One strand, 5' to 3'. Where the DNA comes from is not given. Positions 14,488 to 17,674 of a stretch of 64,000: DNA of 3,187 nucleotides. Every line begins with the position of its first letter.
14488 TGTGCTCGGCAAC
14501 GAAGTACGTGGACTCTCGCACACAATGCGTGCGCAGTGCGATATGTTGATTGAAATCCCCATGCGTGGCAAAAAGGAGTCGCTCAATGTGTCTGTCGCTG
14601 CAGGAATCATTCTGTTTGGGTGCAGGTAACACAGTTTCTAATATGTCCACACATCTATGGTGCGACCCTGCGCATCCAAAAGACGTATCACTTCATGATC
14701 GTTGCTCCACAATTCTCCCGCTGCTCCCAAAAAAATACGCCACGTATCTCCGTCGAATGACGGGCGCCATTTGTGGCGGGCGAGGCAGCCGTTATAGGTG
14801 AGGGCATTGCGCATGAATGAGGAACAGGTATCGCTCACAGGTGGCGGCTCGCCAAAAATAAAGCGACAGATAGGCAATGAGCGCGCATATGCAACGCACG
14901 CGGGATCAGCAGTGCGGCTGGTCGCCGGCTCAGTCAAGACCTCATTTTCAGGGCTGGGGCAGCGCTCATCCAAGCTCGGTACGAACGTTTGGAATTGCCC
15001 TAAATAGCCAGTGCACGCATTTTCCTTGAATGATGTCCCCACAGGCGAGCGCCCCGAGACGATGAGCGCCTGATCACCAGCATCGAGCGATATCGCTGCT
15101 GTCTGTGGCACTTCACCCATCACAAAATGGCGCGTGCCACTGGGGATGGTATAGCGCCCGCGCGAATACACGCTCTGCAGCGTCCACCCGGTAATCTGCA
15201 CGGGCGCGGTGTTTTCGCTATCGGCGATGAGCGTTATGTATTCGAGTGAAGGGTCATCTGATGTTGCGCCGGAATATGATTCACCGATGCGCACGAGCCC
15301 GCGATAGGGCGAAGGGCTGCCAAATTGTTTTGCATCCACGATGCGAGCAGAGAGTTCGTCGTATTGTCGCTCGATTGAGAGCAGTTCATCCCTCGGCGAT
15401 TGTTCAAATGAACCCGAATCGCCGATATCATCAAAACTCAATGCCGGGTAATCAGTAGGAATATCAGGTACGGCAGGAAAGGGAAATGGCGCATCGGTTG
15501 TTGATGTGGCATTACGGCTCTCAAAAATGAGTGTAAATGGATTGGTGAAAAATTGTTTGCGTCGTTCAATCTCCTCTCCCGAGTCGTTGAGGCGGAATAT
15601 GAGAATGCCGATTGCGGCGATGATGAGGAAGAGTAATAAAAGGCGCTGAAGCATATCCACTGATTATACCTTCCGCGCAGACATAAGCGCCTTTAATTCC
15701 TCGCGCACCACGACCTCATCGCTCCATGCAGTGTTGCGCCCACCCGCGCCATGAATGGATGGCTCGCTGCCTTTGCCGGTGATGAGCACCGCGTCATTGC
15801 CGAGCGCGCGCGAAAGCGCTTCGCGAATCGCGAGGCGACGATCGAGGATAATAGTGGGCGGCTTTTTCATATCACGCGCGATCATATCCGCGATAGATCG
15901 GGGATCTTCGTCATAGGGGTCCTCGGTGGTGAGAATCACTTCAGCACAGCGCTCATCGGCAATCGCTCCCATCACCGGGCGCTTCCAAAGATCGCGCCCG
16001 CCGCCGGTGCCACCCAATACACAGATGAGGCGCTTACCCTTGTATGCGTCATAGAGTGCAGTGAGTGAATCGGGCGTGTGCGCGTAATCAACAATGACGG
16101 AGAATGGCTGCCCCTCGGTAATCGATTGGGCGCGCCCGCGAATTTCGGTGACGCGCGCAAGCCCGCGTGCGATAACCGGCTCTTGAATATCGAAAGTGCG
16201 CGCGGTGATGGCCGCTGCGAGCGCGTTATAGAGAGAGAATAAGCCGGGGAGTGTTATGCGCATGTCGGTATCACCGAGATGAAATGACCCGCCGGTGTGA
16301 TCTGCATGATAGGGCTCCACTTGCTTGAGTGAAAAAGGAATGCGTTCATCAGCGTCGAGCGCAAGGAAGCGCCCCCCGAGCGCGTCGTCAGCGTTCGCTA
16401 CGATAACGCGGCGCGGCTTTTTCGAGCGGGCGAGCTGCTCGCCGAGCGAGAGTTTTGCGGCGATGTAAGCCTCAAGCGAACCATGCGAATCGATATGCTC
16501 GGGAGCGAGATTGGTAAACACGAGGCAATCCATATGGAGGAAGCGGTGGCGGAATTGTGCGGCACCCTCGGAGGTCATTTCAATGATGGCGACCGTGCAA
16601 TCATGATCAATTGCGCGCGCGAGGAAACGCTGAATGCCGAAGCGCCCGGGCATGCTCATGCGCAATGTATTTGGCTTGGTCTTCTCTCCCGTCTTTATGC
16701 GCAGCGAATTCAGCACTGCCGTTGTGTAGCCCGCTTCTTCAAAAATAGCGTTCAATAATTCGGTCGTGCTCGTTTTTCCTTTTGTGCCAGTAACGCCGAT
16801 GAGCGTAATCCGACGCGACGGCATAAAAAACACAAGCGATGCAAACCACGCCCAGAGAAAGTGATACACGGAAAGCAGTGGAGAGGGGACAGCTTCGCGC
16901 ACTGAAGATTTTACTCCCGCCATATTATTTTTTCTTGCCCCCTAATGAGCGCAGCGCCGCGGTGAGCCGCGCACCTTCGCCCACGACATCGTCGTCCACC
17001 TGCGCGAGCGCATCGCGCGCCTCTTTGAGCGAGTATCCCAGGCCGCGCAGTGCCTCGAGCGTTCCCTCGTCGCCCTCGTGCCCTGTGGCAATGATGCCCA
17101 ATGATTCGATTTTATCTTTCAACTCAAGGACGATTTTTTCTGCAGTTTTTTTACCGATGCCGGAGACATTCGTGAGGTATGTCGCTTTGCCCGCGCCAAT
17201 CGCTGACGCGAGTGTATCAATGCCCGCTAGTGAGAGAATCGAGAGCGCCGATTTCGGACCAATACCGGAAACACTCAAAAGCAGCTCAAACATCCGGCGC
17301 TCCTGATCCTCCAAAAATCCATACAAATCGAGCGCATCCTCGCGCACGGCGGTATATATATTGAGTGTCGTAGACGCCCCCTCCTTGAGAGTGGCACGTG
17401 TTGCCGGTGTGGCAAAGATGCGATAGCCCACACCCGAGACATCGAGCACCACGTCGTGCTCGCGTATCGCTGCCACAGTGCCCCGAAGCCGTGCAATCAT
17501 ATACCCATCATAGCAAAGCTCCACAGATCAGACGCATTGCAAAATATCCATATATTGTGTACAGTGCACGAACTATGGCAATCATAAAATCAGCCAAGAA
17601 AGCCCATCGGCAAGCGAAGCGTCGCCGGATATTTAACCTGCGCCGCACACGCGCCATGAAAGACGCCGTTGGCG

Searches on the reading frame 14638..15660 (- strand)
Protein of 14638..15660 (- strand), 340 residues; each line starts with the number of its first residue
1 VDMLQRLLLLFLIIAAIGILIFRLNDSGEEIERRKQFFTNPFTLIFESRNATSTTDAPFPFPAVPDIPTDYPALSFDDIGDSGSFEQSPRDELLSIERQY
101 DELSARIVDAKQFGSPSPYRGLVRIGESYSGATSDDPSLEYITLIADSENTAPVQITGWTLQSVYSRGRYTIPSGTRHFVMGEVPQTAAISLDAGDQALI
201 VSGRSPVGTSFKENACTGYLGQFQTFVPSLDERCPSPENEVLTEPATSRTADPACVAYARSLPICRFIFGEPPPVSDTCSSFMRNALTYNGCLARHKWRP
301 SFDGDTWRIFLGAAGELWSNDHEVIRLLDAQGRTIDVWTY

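Call 9: search_protein_families(library=pfam, proteins=[window:14638-15660:-], max_evalue=0.01)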
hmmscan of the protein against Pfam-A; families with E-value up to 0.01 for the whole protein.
window:14638-15660:- (340 aa): 1 family
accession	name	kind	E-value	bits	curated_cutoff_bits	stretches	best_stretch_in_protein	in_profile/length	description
PF00932.25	LTD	-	2.3e-08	34.8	34.3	1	120-205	5-72/109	Lamin Tail Domain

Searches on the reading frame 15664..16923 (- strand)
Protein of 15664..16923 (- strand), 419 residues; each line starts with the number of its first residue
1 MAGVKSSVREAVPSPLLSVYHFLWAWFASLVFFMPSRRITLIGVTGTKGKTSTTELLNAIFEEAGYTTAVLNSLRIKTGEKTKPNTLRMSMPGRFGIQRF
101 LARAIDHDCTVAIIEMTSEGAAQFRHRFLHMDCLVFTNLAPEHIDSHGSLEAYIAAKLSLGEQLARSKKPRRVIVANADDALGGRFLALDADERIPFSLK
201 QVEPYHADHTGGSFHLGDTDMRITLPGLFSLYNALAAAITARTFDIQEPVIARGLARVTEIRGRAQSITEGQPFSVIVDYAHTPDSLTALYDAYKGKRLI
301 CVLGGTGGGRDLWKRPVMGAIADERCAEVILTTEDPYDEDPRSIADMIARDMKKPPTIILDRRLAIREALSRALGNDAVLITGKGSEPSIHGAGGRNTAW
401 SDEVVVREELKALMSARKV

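Call 9: search_protein_families(library=pfam, proteins=[window:15664-16923:-], max_evalue=0.01)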
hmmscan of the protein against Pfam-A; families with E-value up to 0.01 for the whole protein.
window:15664-16923:- (419 aa): 2 families
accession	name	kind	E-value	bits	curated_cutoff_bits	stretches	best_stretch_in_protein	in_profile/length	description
PF08245.18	Mur_ligase_M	-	1e-32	114.1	24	1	44-240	1-199/200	Mur ligase middle domain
PF02875.26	Mur_ligase_C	-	9.5e-24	85.1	28.4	1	263-385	1-127/127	Mur ligase, glutamate ligase domain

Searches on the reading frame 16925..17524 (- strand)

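Call 9: search_protein_families(library=pfam, proteins=[window:16925-17524:-], max_evalue=0.01)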
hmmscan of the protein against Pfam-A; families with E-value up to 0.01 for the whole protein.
window:16925-17524:- (199 aa): 10 families
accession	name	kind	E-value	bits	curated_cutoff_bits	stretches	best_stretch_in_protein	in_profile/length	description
PF01330.27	RuvA_N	-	3.7e-20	72.2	23.6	1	9-69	1-61/61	RuvA N terminal domain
PF14520.12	HHH_5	-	1.6e-16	60.9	27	1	79-137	1-57/57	Helix-hairpin-helix domain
PF00633.29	HHH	-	9e-08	32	24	1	79-98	10-29/30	Helix-hairpin-helix motif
PF07499.19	RuvA_C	-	1.3e-05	26.1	24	1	156-186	7-34/47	RuvA, C-terminal domain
PF12836.13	HHH_3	-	0.00059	20.3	27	0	114-132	13-31/65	Helix-hairpin-helix motif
PF10391.15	DNA_pol_lambd_f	-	0.00068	19.9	29.8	0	116-130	2-16/51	Fingers domain of DNA polymerase lambda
PF21176.3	RecR_HhH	-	0.00084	19.5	27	0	119-135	10-26/45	RecR, helix-hairpin-helix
PF12826.13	HHH_2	-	0.00087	19.9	27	0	75-97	30-52/64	Helix-hairpin-helix motif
PF01367.25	5_3_exonuc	-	0.0085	17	40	0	118-136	21-39/97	5'-3' exonuclease, C-terminal SAM fold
PF00416.27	Ribosomal_S13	-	0.0092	16.8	31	0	117-135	17-35/128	Ribosomal protein S13/S18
